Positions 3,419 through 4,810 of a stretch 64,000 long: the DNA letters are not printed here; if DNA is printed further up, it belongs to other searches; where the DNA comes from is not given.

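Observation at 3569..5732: kdpABC followed by two tandem KdpD sensor-domain-only paralogs without any histidine-kinase domain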

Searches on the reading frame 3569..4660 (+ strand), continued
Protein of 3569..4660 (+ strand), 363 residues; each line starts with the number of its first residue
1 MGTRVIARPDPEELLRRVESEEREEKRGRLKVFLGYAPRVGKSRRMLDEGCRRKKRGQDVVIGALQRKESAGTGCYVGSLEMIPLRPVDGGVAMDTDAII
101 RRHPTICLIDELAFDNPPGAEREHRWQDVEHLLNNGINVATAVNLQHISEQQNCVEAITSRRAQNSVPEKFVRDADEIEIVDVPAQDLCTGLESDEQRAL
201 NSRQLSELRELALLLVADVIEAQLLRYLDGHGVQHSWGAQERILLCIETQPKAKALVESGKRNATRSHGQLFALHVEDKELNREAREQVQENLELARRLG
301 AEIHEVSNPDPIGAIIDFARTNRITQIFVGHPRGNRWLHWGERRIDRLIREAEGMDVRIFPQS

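Call 26: find_related_loci(query=A1, collection=genome_contigs, flank=10000)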
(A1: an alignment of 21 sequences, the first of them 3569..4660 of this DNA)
Query A1 (363 aa) in genome_contigs; peptide patterns used: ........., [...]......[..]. (x = any residue, [..] = any of these).
315 stretches matched a pattern; 162 encode a relative of the query (tblastn E <= 1e-3); the best 80 are kept; 80 distinct loci.
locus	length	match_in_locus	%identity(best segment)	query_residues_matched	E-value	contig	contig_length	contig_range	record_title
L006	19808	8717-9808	75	1-363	1e-173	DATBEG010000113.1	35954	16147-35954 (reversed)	MAG TPA_asm: Bryobacteraceae bacterium isolate SMAG_U5831 k141_3721940, whole genome shotgun sequence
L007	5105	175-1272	57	1-363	1e-136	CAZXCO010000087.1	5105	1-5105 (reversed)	MAG TPA_asm: uncultured Solibacteraceae bacterium isolate binchicken_co84_205 genome assembly, contig: k141_1659851, who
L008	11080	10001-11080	56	1-361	5e-124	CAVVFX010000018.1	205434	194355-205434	MAG: Terriglobia bacterium isolate MFD01716.bin.2.1 genome assembly, contig: contig_51120, whole genome shotgun sequence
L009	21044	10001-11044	54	8-363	8e-124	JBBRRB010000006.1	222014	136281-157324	MAG: Bryobacterales bacterium isolate metawrap_la1_93 W_la1_93_k141_258822L_222014_cov_13.3340, whole genome shotgun seq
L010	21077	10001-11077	54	1-361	5e-124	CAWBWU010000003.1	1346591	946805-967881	MAG: Bryobacterales bacterium isolate MFD04580.bin.1.121 genome assembly, contig: contig_21861, whole genome shotgun seq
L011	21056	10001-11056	54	1-361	4e-123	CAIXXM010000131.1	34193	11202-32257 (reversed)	MAG: uncultured Acidobacteriia bacterium isolate AlinenLipids_bin-6195 genome assembly, contig: bin-6195:131/169, whole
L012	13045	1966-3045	55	1-362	5e-123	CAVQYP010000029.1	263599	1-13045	MAG: Terriglobia bacterium isolate MFD05841.bin.2.207 genome assembly, contig: contig_69128, whole genome shotgun sequen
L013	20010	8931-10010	55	1-363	6e-123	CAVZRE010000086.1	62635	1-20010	MAG: Terriglobia bacterium isolate MFD09671.bin.3.64 genome assembly, contig: contig_97587, whole genome shotgun sequenc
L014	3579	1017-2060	55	8-363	7e-126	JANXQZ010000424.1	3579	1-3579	MAG: Bryobacterales bacterium isolate GL140_5_concoct_53_sub GL140_5_k141_467216, whole genome shotgun sequence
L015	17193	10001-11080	55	1-363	7e-122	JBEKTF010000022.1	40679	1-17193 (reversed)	MAG: Bryobacteraceae bacterium isolate SPRUCE 551 SPRUCE_551_22, whole genome shotgun sequence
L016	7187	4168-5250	54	1-363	2e-121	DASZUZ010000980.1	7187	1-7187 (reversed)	MAG TPA_asm: Bryobacteraceae bacterium isolate SMAG_U6118 k141_752089, whole genome shotgun sequence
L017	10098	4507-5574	53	1-362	2e-121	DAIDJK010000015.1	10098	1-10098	MAG TPA_asm: Bryobacterales bacterium isolate clean383 k141_1183139, whole genome shotgun sequence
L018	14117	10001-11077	57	1-361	2e-121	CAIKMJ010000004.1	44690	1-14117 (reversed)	MAG: uncultured Acidobacteriia bacterium isolate VK_bin-0219 genome assembly, contig: bin-0219:04/80, whole genome shotg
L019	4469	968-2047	55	1-363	6e-123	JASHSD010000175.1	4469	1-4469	MAG: Bryobacteraceae bacterium isolate JOPF118 JOPF_NEAR_contig_294630, whole genome shotgun sequence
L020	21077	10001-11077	55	1-361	2e-121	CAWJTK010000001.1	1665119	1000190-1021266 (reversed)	MAG: Terriglobia bacterium isolate MFD04463.bin.2.156 genome assembly, contig: contig_15410, whole genome shotgun sequen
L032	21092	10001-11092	55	1-362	2e-117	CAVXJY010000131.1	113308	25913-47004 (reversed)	MAG: Bryobacterales bacterium isolate MFD03044.bin.1.146 genome assembly, contig: contig_78088, whole genome shotgun seq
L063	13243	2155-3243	52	1-361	1e-103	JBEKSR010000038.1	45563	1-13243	MAG: Bryobacteraceae bacterium isolate SPRUCE 539 SPRUCE_539_38, whole genome shotgun sequence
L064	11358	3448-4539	52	1-362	7e-104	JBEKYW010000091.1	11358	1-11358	MAG: Bryobacteraceae bacterium isolate SPRUCE 684 SPRUCE_684_91, whole genome shotgun sequence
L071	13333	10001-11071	53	8-362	3e-102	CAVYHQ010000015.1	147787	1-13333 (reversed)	MAG: Bryobacterales bacterium isolate MFD03726.bin.1.49 genome assembly, contig: contig_44350, whole genome shotgun sequ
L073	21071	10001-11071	52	8-362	2e-101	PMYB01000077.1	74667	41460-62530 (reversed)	MAG: Bryobacterales bacterium isolate fen_178 73.20110800_E2D.16_contig_1755, whole genome shotgun sequence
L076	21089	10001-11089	51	1-361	2e-100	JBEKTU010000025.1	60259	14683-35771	MAG: Bryobacteraceae bacterium isolate SPRUCE 565 SPRUCE_565_25, whole genome shotgun sequence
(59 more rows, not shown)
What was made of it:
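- The D1 type was found in at least 162 species genomes, nearly all Bryobacterales (call 26).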

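Call 36: search_solved_structures(query=window:3569-4660:+, max_evalue=0.001, show_alignments=1)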
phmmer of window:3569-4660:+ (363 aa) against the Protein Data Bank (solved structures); distinct sequences matched with E-value up to 0.001: 2.
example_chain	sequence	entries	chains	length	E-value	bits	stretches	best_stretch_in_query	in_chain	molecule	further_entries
2r8r_A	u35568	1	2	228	2.5e-28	102.6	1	26-193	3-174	Sensor protein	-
7ji4_A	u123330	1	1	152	0.00064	22.3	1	235-361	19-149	KdpD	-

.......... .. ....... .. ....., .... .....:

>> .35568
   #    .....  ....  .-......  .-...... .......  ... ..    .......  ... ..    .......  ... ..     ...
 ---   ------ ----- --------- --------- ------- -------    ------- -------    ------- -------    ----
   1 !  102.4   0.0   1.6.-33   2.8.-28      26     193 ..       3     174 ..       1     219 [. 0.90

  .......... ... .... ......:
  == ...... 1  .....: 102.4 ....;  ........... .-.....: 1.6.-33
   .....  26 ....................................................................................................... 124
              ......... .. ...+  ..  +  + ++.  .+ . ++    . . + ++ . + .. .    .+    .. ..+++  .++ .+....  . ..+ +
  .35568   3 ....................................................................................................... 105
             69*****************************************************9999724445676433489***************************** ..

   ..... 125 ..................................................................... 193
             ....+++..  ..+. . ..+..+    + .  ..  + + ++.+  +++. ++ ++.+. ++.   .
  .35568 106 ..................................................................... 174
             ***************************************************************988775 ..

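Call 41: search_protein_families(library=pfam, proteins=[L073:7618-9279:+, L073:11096-13222:-, L073:13230-15767:-, L073:2638-4875:+, L032:8393-9817:+, L032:5651-7321:+, L032:4622-5584:+, L032:12980-14071:+, L006:1800-3215:+, L006:3212-3913:+], max_evalue=0.001)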
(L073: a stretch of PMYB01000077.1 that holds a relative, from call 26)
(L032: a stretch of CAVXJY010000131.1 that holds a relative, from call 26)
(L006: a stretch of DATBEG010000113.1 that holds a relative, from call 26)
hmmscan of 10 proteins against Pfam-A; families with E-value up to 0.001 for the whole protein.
L073:7618-9279:+ (553 aa): 3 families
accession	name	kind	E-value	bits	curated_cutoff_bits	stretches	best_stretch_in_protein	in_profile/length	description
PF02518.31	HATPase_c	-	6.1e-26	91.5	26.4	1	438-545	2-108/111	Histidine kinase-, DNA gyrase B-, and HSP90-like ATPase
PF13493.11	DUF4118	-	1e-22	80.3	28.4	1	84-188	2-107/107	Domain of unknown function (DUF4118)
PF00512.31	HisKA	-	8.5e-12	45.4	26.9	1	330-393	2-66/66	His Kinase A (phospho-acceptor) domain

L073:11096-13222:- (708 aa): 1 family
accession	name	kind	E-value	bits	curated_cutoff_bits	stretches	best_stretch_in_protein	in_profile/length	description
PF03065.20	Glyco_hydro_57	-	7.9e-59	199.8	21.2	1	8-420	2-285/291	Glycosyl hydrolase family 57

L073:13230-15767:- (845 aa): 8 families
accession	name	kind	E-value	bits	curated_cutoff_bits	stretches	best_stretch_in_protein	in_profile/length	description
PF04185.19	Phosphoesterase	-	9.7e-12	45.1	23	1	501-758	101-355/356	Phosphoesterase family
PF10282.15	Lactonase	-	2.5e-10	40.5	21.7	1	133-260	196-331/344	Lactonase, 7-bladed beta-propeller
PF25174.1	Beta-prop_THOC3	-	3.8e-07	29.8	305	0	181-267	91-172/272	THOC3 beta-propeller domain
PF08450.18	SGL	-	6.9e-07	29.5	26.3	1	132-239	138-243/246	SMP-30/Gluconolactonase/LRE-like region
PF00400.38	WD40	-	6.5e-05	23.8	27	0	181-198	13-30/39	WD domain, G-beta repeat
PF21783.3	YNCE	-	8.8e-05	22.4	27.1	1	200-377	48-207/339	YNCE-like beta-propeller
PF12894.13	ANAPC4_WD40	-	0.00039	21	22.9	0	227-272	44-89/91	Anaphase-promoting complex subunit 4 WD40 domain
PF23414.1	Beta-prop_EML_2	-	0.00098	19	90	0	111-205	23-105/266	Echinoderm microtubule-associated protein second beta-propeller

L073:2638-4875:+ (745 aa): 2 families
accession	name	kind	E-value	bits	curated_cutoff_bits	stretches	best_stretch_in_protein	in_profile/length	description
PF03710.21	GlnE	-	5.4e-78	262.3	24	2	67-310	5-250/252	Glutamate-ammonia ligase adenylyltransferase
PF08335.16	GlnD_UR_UTase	-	3.7e-26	92.3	21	1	335-478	5-140/141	GlnD PII-uridylyltransferase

L032:8393-9817:+ (474 aa): 2 families
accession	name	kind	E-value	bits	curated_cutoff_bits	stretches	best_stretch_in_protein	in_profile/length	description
PF02913.24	FAD-oxidase_C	-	3.4e-35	122.4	21.2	1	237-470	8-246/248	FAD linked oxidases, C-terminal domain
PF01565.28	FAD_binding_4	-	2.4e-18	66.6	26.4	1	91-173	52-138/139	FAD binding domain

L032:5651-7321:+ (556 aa): 5 families
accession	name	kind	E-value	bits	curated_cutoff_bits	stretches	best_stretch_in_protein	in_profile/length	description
PF22505.1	RNase_J_b_CASP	-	4e-46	156.3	27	1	221-346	1-126/126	Ribonuclease J, beta-CASP domain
PF17770.6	RNase_J_C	-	9.9e-27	94.3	23.8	1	455-556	1-102/102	Ribonuclease J C-terminal domain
PF00753.33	Lactamase_B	-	2.5e-15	57.4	22.7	1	18-188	5-178/196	Metallo-beta-lactamase superfamily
PF12706.13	Lactamase_B_2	-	1.7e-09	38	27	1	53-164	21-145/200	Beta-lactamase superfamily domain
PF07521.17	RMMBL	-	2e-09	37.7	21.6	1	363-403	13-54/63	Zn-dependent metallo-hydrolase RNA specificity domain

L032:4622-5584:+ (320 aa): 2 families
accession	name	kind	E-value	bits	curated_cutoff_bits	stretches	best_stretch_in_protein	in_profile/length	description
PF00107.32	ADH_zinc_N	-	5.4e-15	55.9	31.8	1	145-281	3-125/129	Zinc-binding dehydrogenase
PF01262.27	AlaDh_PNT_C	-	0.00045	20.2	23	1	128-180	24-75/214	Alanine dehydrogenase/PNT, C-terminal domain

L032:12980-14071:+ (363 aa): 1 family
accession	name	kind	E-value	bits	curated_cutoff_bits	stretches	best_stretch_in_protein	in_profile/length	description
PF00041.27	fn3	-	1.3e-06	28.9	25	1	282-360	8-83/84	Fibronectin type III domain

L006:1800-3215:+ (471 aa): 4 families
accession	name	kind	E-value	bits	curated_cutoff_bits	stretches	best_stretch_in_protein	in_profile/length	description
PF02518.31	HATPase_c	-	3.2e-24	86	26.4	1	361-467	2-108/111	Histidine kinase-, DNA gyrase B-, and HSP90-like ATPase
PF13493.11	DUF4118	-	1.2e-23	83.4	28.4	1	17-115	7-107/107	Domain of unknown function (DUF4118)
PF00512.31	HisKA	-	2.3e-12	47.2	26.9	1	252-318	2-66/66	His Kinase A (phospho-acceptor) domain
PF13581.12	HATPase_c_2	-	0.00017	22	27.4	1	366-444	33-109/127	Histidine kinase-like ATPase domain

L006:3212-3913:+ (233 aa): 2 families
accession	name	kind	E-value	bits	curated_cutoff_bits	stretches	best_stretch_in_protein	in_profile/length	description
PF00072.30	Response_reg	-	9.2e-34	116.4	30.2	1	6-115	1-111/111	Response regulator receiver domain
PF00486.34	Trans_reg_C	-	6.8e-23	81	26.2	1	149-225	1-77/77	Transcriptional regulatory protein, C terminal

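Call 43: search_protein_representatives(protein=window:3569-4660:+)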
Query: 363 residues. Proteins with E-value up to 0.001 (for the whole library): 6725; up to 1e-10: 3531; up to 1e-30: 1114. The best 150 are listed.
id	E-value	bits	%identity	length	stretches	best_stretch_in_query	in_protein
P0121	2.7e-113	395.2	40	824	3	8-339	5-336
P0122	3.6e-110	384.9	36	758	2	13-360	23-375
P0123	2.1e-108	379.1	58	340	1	7-362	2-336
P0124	3.1e-107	375.3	39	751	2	4-359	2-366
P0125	4.3e-101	355.1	49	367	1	7-362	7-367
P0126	9.4e-99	347.4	48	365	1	4-362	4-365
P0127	1.9e-98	346.4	55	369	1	7-361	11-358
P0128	9.7e-94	330.9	44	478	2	8-361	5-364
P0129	4.0e-89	315.7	45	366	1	7-362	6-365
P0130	7.3e-83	295.1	34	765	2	21-340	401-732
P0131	1.5e-82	294.1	34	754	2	26-339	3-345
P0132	1.0e-78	281.5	35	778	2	8-360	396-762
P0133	2.0e-78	280.6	32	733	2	22-359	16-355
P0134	5.1e-78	279.2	47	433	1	7-337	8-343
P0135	1.2e-77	277.9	43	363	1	7-361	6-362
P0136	2.4e-76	273.7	31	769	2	23-359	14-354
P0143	2.5e-67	244.1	33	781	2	23-359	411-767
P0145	6.8e-66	239.3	31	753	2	26-355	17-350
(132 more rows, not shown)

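Call 46: list_cluster_members(proteins=[P0121, P0122, P0124, P0130, P0133, P0136, P0132, P0143, P0145, P0131])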
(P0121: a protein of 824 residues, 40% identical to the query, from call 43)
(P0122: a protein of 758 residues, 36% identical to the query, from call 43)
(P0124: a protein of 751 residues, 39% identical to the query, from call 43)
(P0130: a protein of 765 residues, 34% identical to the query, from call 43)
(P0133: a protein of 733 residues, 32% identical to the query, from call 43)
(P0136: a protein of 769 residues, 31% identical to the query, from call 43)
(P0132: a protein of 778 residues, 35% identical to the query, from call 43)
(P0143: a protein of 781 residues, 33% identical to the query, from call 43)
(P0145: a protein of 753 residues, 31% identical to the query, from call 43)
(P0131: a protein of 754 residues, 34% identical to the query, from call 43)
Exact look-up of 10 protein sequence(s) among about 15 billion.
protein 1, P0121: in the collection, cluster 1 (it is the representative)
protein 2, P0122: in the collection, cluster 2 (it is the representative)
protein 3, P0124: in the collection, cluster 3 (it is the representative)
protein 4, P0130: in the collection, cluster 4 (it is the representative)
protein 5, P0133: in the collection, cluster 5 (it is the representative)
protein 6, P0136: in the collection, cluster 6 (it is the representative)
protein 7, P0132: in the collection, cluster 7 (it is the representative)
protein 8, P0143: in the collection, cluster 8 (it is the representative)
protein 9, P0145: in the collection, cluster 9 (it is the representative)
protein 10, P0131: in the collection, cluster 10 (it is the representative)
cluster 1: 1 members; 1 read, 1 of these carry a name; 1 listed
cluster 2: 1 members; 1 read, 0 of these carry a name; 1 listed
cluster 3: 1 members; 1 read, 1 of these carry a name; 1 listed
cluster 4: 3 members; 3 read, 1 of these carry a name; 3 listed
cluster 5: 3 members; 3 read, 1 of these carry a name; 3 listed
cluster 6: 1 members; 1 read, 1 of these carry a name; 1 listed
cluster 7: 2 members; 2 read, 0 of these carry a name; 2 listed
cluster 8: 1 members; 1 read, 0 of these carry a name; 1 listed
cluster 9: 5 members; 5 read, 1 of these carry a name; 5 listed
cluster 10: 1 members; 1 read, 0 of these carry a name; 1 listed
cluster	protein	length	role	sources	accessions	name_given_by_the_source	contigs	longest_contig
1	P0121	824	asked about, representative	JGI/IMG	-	two-component system, OmpR family, sensor histidine kinase KdpD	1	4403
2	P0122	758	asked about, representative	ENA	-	-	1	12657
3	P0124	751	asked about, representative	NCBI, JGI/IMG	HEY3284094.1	MAG TPA: universal stress protein [Armatimonadota bacterium] | two-component system sensor histidine kinase KdpD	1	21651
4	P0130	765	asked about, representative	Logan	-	-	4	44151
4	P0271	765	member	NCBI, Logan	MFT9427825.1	MAG: histidine kinase [Sporolactobacillus sp.]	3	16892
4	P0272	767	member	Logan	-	-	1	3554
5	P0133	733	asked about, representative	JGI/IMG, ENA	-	two-component system sensor histidine kinase KdpD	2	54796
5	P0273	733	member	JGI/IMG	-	-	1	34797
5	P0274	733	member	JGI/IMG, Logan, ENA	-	-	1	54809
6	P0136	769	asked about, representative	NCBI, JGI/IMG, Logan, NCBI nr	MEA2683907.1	MAG: two-component system, OmpR family, sensor histidine kinase KdpD [Chloroflexota ... | two-component system sensor histidine kinase KdpD | two-component system, OmpR family, sensor histidine kinase KdpD [Chloroflexota bacterium]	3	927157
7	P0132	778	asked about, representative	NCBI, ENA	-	-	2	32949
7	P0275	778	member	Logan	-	-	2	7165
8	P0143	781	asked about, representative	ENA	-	-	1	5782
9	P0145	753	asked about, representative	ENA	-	-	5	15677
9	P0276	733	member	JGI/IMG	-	two-component system sensor histidine kinase KdpD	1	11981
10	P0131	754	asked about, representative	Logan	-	-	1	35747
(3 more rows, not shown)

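Call 65: predict_structure(alignment_id=A1)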
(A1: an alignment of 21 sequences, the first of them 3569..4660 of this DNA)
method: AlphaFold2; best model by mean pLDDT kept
length: 363 residues; sequences in the alignment: 21
mean_pLDDT: 81.2   pTM: 0.58
mean pLDDT of the five models: 81.2, 67.7, 66.6, 63.3, 62.8
residues with pLDDT >= 90: 152; 70-90: 131; 50-70: 55; < 50: 25
segments of 3 or more residues with pLDDT < 50: 1-6, 191-196, 236-238, 333-338
pLDDT, mean of each block of 10 residues (from residue 1): 44 63 72 88 91 92 79 70 90 94 94 90 94 94 94 91 91 91 71 53 88 89 72 50 84 82 81 88 86 91 90 89 85 49 78 80 57
secondary structure, 60 per line:
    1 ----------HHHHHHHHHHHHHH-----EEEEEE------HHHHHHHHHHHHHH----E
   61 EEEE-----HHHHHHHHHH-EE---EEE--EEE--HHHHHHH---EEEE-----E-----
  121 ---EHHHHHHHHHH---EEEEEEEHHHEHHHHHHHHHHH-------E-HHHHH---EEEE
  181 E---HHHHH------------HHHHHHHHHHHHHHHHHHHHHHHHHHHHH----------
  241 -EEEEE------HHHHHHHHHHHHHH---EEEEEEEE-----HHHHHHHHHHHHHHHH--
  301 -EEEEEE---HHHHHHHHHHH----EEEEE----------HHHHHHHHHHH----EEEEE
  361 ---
elements in order: H11-24 E30-35 H42-55 E60-64 H70-79 E86-88 E91-93 H96-102 E106-109 H125-134 E138-144 H149-159 H169-173 E177-181 H185-189 H202-230 E242-246 H253-266 E270-277 H283-298 E302-307 H311-321 E326-330 H341-351 E356-360
